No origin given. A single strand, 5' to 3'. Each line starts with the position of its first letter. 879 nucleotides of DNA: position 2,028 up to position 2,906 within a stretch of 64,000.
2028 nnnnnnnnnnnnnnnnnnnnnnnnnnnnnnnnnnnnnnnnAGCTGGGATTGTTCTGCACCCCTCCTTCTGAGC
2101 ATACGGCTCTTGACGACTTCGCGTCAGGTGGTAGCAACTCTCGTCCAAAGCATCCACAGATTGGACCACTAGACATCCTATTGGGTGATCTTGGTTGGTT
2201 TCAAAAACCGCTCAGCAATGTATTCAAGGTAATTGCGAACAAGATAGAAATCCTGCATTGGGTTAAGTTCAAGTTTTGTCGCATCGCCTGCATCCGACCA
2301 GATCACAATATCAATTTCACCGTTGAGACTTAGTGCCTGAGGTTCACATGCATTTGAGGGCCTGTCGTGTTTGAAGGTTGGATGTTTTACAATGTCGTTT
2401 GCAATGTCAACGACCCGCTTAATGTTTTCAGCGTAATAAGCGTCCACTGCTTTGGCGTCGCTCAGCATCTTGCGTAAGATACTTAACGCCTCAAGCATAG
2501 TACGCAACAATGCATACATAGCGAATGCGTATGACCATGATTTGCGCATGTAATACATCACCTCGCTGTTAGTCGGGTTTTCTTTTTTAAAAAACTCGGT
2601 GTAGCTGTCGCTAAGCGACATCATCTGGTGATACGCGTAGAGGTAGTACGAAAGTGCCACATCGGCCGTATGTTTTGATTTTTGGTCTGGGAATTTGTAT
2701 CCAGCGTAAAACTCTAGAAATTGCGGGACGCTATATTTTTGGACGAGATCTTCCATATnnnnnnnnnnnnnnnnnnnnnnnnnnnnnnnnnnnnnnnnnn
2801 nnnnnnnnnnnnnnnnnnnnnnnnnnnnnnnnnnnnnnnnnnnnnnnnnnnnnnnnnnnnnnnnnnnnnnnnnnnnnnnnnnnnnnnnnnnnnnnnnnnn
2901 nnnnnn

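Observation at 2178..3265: Low-GC two-gene operon of unknown function between an R-M system and a KAP NTPase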

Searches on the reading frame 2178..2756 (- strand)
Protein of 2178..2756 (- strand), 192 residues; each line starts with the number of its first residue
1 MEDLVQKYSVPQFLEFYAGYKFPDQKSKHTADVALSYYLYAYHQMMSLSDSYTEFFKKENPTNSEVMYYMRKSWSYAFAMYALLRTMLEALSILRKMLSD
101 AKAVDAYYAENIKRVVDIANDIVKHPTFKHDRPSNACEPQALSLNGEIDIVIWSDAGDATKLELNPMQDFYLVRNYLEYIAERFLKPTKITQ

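Call 3: search_protein_families(library=pfam, proteins=[window:2178-2756:-], max_evalue=0.1)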
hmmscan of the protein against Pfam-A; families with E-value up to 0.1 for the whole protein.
window:2178-2756:- (192 aa): 1 family
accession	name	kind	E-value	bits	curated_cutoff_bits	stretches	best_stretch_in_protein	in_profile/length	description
PF18928.5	DUF5677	-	0.011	16.2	27.1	1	81-134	31-86/166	Family of unknown function (DUF5677)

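Call 4: search_protein_families(library=padloc, proteins=[window:2178-2756:-], max_evalue=0.1)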
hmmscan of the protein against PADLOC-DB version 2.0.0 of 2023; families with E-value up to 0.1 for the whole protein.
window:2178-2756:- (192 aa): 0 families

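Call 5: search_protein_families(library=ncbifam, proteins=[window:2178-2756:-], max_evalue=0.1)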
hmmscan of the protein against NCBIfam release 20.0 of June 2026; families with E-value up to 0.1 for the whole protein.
window:2178-2756:- (192 aa): 0 families

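Call 6: search_protein_families(library=phrogs, proteins=[window:2178-2756:-], max_evalue=0.1)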
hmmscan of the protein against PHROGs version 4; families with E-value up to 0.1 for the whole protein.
window:2178-2756:- (192 aa): 0 families

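Call 12: find_homologous_proteins(query=window:2178-2756:-, max_evalue=0.001)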
Query window:2178-2756:- (192 aa): 20 proteins with E <= 0.001 among 90 candidates.
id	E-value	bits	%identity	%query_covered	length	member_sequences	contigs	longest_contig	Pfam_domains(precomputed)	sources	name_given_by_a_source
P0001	6.6e-123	425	99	100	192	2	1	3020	-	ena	-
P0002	1.1e-92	327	75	98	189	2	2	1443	-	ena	-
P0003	1.4e-83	297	70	98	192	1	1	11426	-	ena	-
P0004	4.0e-81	289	67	94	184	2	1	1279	-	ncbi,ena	-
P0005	3.3e-76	273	62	97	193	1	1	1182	-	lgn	-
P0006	3.3e-74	267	63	95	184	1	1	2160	-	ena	-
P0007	7.2e-73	262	63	95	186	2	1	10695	-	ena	-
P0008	5.6e-70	253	59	93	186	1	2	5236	-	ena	-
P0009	7.7e-70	253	61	95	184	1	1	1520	-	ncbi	-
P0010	4.5e-69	250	59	96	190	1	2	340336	-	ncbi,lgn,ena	-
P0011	1.1e-67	246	57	94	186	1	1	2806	-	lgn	-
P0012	6.6e-66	240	57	97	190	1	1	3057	-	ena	-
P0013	4.4e-64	234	57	95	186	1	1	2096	-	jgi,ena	-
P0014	7.3e-56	207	53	95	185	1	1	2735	-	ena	-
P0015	6.8e-54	201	61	77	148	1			-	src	-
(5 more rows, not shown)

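Call 14: find_encoding_contigs(protein=P0010, flank=8000, max_places=3)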
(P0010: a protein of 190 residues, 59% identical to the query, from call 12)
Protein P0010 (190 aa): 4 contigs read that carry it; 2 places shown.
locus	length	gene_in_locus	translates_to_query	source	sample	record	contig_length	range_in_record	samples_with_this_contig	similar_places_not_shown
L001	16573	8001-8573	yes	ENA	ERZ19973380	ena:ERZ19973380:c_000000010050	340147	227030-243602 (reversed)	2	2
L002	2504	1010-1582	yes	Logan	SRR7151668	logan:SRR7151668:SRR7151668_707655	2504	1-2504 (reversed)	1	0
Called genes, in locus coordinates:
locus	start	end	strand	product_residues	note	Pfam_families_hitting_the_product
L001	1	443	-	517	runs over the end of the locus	PF13328:HD_4, PF01966:HD, PF04607:RelA_SpoT, PF02824:TGS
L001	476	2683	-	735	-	PF01751:Toprim, PF01131:Topoisom_bac, PF01396:Zn_ribbon_Top1, PF13368:Toprim_C_rpt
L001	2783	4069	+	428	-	PF02403:Seryl_tRNA_N, PF00587:tRNA-synt_2b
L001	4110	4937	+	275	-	-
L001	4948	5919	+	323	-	PF01207:Dus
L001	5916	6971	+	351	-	PF13173:AAA_14 (faint), PF05496:RuvB_N (weak), PF13177:DNA_pol3_delta2 (weak), PF00004:AAA, PF07728:AAA_5 (faint), PF13401:AAA_22 (faint), PF13177:DNA_pol3_delta2, PF12169:DNA_pol3_gamma3 (weak)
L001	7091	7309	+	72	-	-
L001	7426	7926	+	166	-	PF13671:AAA_33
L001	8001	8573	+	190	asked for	-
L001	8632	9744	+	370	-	-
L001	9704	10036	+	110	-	PF13376:OmdA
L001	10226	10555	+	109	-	-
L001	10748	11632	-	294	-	PF01471:PG_binding_1, PF04203:Sortase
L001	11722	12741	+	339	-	-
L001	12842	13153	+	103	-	-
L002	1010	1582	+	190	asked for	-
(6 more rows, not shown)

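Call 19: find_encoding_contigs(protein=P0003, flank=8000, max_places=3)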
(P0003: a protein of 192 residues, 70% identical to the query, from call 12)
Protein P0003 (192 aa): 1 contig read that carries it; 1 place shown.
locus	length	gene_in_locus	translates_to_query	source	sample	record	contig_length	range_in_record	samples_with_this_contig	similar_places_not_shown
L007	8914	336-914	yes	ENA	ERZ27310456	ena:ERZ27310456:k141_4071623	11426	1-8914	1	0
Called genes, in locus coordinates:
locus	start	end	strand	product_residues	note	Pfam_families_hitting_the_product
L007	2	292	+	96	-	?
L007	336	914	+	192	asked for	-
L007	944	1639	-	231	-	PF03167:UDG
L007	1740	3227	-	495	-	PF00239:Resolvase, PF07508:Recombinase, PF13408:Zn_ribbon_recom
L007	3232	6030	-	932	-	PF04313:HSDR_N, PF04851:ResIII, PF00270:DEAD, PF18766:SWI2_SNF2, PF22679:T1R_D3-like, PF12008:EcoR124_C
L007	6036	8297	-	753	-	PF12161:HsdM_N, PF02384:N6_Mtase, PF05175:MTS (faint), PF01420:Methylase_S (weak)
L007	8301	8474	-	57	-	PF08279:HTH_11 (weak), PF12728:HTH_17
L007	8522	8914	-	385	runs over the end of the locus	-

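Call 20: find_encoding_contigs(protein=P0007, flank=8000, max_places=3)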
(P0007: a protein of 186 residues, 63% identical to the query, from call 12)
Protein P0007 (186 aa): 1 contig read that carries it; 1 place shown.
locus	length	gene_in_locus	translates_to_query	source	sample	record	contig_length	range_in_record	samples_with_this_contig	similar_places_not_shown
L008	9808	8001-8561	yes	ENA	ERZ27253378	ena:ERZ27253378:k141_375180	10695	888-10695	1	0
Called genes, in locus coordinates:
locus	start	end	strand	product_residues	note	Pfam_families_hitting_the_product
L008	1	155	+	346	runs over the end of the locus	?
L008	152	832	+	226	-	PF02463:SMC_N (faint), PF00005:ABC_tran, PF00931:NB-ARC (faint), PF13304:AAA_21 (faint)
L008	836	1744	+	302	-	PF18075:FtsX_ECD, PF02687:FtsX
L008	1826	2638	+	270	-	-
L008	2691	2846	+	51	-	-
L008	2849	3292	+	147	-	PF05866:RusA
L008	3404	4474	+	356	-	PF03951:Gln-synt_N, PF00120:Gln-synt_C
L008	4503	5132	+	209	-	PF06736:TMEM175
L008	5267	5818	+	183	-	PF01625:PMSR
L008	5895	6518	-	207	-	-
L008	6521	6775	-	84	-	-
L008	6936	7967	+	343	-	PF01471:PG_binding_1 (weak), PF13365:Trypsin_2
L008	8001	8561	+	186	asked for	-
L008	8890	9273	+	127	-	-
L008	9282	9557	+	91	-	PF01936:NYN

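Call 28: search_protein_families(library=pfam, alignment_id=A2, max_evalue=1)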
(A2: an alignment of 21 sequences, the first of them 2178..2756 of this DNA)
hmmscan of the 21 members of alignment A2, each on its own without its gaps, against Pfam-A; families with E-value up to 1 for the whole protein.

A. member 1, window:2178-2756:- (192 aa): 1 family
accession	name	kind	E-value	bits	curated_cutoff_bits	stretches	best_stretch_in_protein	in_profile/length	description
PF18928.5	DUF5677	-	0.011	16.2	27.1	1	81-134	31-86/166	Family of unknown function (DUF5677)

B. families by the number of members that match (of 21 scanned): 9 families
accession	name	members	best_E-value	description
PF02787.25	CPSase_L_D3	4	0.017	Carbamoyl-phosphate synthetase large chain, oligomerisation domain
PF18928.5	DUF5677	2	0.011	Family of unknown function (DUF5677)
PF16022.11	DUF4783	2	0.15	Domain of unknown function (DUF4783)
PF00501.34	AMP-binding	1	0.0045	AMP-binding enzyme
PF11124.14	Pho86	1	0.014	Inorganic phosphate transporter chaperone Pho86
PF08146.17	BP28CT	1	0.053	BP28CT (NUC211) domain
PF06918.19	DUF1280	1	0.082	Protein of unknown function (DUF1280)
PF06027.18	SLC35F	1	0.11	Solute carrier family 35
PF19585.4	DUF6092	1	0.17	Family of unknown function (DUF6092)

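Call 32: predict_structure(alignment_id=A2)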
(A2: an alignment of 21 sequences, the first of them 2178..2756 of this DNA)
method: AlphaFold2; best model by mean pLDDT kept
length: 192 residues; sequences in the alignment: 21
mean_pLDDT: 90.4   pTM: 0.86
mean pLDDT of the five models: 90.4, 88.9, 88.8, 86.8, 84.0
residues with pLDDT >= 90: 137; 70-90: 45; 50-70: 6; < 50: 4
segments of 3 or more residues with pLDDT < 50: 189-192
pLDDT, mean of each block of 10 residues (from residue 1): 78 96 97 98 96 91 94 95 98 95 93 95 78 85 88 88 94 97 73 32
secondary structure, 60 per line:
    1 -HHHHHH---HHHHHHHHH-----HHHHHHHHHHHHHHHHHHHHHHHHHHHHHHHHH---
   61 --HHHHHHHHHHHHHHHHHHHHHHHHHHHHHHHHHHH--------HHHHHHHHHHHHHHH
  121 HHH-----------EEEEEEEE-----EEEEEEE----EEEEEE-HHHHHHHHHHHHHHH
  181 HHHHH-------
elements in order: H2-7 H11-19 H25-57 H63-97 H106-123 E135-142 E148-154 E159-164 H166-185

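Call 33: find_related_loci(query=A2, collection=metagenome_contigs, flank=8000)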
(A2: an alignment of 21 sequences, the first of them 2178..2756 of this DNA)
Query A2 (192 aa) in metagenome_contigs; peptide patterns used: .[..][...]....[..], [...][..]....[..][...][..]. (x = any residue, [..] = any of these).
331 stretches matched a pattern; 8 encode a relative of the query (tblastn E <= 1e-3); 8 distinct loci.
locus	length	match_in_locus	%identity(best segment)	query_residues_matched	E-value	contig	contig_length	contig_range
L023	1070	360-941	63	4-191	1e-89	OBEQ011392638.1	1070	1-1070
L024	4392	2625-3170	62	3-185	3e-80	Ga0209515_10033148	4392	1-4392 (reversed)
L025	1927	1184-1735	57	3-185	2e-73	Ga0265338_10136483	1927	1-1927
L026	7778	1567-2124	41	5-184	1e-37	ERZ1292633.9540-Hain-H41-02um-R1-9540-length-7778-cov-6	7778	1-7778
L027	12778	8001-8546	35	7-181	3e-32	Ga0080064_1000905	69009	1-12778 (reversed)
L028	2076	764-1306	36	6-183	1e-29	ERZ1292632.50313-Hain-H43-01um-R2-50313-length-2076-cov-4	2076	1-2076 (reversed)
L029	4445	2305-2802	27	31-186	7e-10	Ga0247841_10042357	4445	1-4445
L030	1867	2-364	27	77-186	4e-8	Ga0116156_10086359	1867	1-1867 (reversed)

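Call 39: find_encoding_contigs(protein=P0001, flank=5000, max_places=3)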
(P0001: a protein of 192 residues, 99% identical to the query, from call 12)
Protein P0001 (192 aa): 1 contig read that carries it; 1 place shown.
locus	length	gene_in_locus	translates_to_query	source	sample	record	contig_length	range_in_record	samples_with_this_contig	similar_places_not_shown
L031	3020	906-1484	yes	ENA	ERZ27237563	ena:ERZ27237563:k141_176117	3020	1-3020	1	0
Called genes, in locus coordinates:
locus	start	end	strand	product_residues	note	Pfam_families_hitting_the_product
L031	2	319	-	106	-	?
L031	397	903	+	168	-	-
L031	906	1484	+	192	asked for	-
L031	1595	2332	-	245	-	PF04555:XhoI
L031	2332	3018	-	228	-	?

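Call 40: search_protein_representatives(alignment_id=A2)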
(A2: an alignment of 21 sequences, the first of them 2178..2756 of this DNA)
Query: 21 sequences, 187 profile positions. Proteins with E-value up to 0.001 (for the whole library): 32; up to 1e-10: 24; up to 1e-30: 10. The best 32 are listed.
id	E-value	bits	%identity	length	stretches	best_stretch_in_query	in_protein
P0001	3.8e-92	323.5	-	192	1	3-185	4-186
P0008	1.7e-87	308.3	-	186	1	3-184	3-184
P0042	5.0e-73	261.2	-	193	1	2-186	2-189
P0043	1.6e-70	253.0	-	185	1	3-184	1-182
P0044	7.1e-68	244.4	-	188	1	4-184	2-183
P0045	1.1e-57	211.2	-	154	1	40-185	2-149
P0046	5.3e-57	208.9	-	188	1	3-186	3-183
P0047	1.1e-47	178.6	-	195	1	1-185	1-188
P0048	1.9e-45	171.3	-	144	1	44-186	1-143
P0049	7.2e-39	149.8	-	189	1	3-186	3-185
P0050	5.9e-23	97.9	-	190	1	8-184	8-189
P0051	1.6e-22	96.5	-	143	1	50-182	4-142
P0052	7.6e-22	94.3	-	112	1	1-111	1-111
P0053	1.1e-19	87.3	-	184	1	8-183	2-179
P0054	1.7e-19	86.6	-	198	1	8-181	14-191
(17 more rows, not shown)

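Call 46: search_solved_structures(query=A3, max_evalue=10, show_alignments=2)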
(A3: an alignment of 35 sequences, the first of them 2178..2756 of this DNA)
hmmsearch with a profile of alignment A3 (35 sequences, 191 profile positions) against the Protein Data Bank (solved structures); distinct sequences matched with E-value up to 10: 8.
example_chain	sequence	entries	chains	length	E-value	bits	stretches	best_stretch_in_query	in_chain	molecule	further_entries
6dww_A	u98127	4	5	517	0.4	13.9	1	46-120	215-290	Hermes transposase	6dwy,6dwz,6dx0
9vqo_B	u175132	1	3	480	0.4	13.9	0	22-59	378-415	Odorant receptor coreceptor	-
2bw3_A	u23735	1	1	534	0.41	13.8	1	46-120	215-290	TRANSPOSASE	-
9vqr_B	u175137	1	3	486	0.41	13.8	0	22-59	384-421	Odorant receptor coreceptor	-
4d1q_A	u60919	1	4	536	0.42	13.8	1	46-120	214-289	TRANSPOSASE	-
9vqp_B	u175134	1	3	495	0.43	13.8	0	22-59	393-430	Odorant receptor coreceptor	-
8edg_A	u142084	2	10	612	0.51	13.5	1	46-120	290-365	Hermes transposase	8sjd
9vqs_B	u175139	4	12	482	0.52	13.5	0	23-59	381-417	odorant receptor coreceptor in Drosophila bipectinata | Orco in Drosophila Bipectinata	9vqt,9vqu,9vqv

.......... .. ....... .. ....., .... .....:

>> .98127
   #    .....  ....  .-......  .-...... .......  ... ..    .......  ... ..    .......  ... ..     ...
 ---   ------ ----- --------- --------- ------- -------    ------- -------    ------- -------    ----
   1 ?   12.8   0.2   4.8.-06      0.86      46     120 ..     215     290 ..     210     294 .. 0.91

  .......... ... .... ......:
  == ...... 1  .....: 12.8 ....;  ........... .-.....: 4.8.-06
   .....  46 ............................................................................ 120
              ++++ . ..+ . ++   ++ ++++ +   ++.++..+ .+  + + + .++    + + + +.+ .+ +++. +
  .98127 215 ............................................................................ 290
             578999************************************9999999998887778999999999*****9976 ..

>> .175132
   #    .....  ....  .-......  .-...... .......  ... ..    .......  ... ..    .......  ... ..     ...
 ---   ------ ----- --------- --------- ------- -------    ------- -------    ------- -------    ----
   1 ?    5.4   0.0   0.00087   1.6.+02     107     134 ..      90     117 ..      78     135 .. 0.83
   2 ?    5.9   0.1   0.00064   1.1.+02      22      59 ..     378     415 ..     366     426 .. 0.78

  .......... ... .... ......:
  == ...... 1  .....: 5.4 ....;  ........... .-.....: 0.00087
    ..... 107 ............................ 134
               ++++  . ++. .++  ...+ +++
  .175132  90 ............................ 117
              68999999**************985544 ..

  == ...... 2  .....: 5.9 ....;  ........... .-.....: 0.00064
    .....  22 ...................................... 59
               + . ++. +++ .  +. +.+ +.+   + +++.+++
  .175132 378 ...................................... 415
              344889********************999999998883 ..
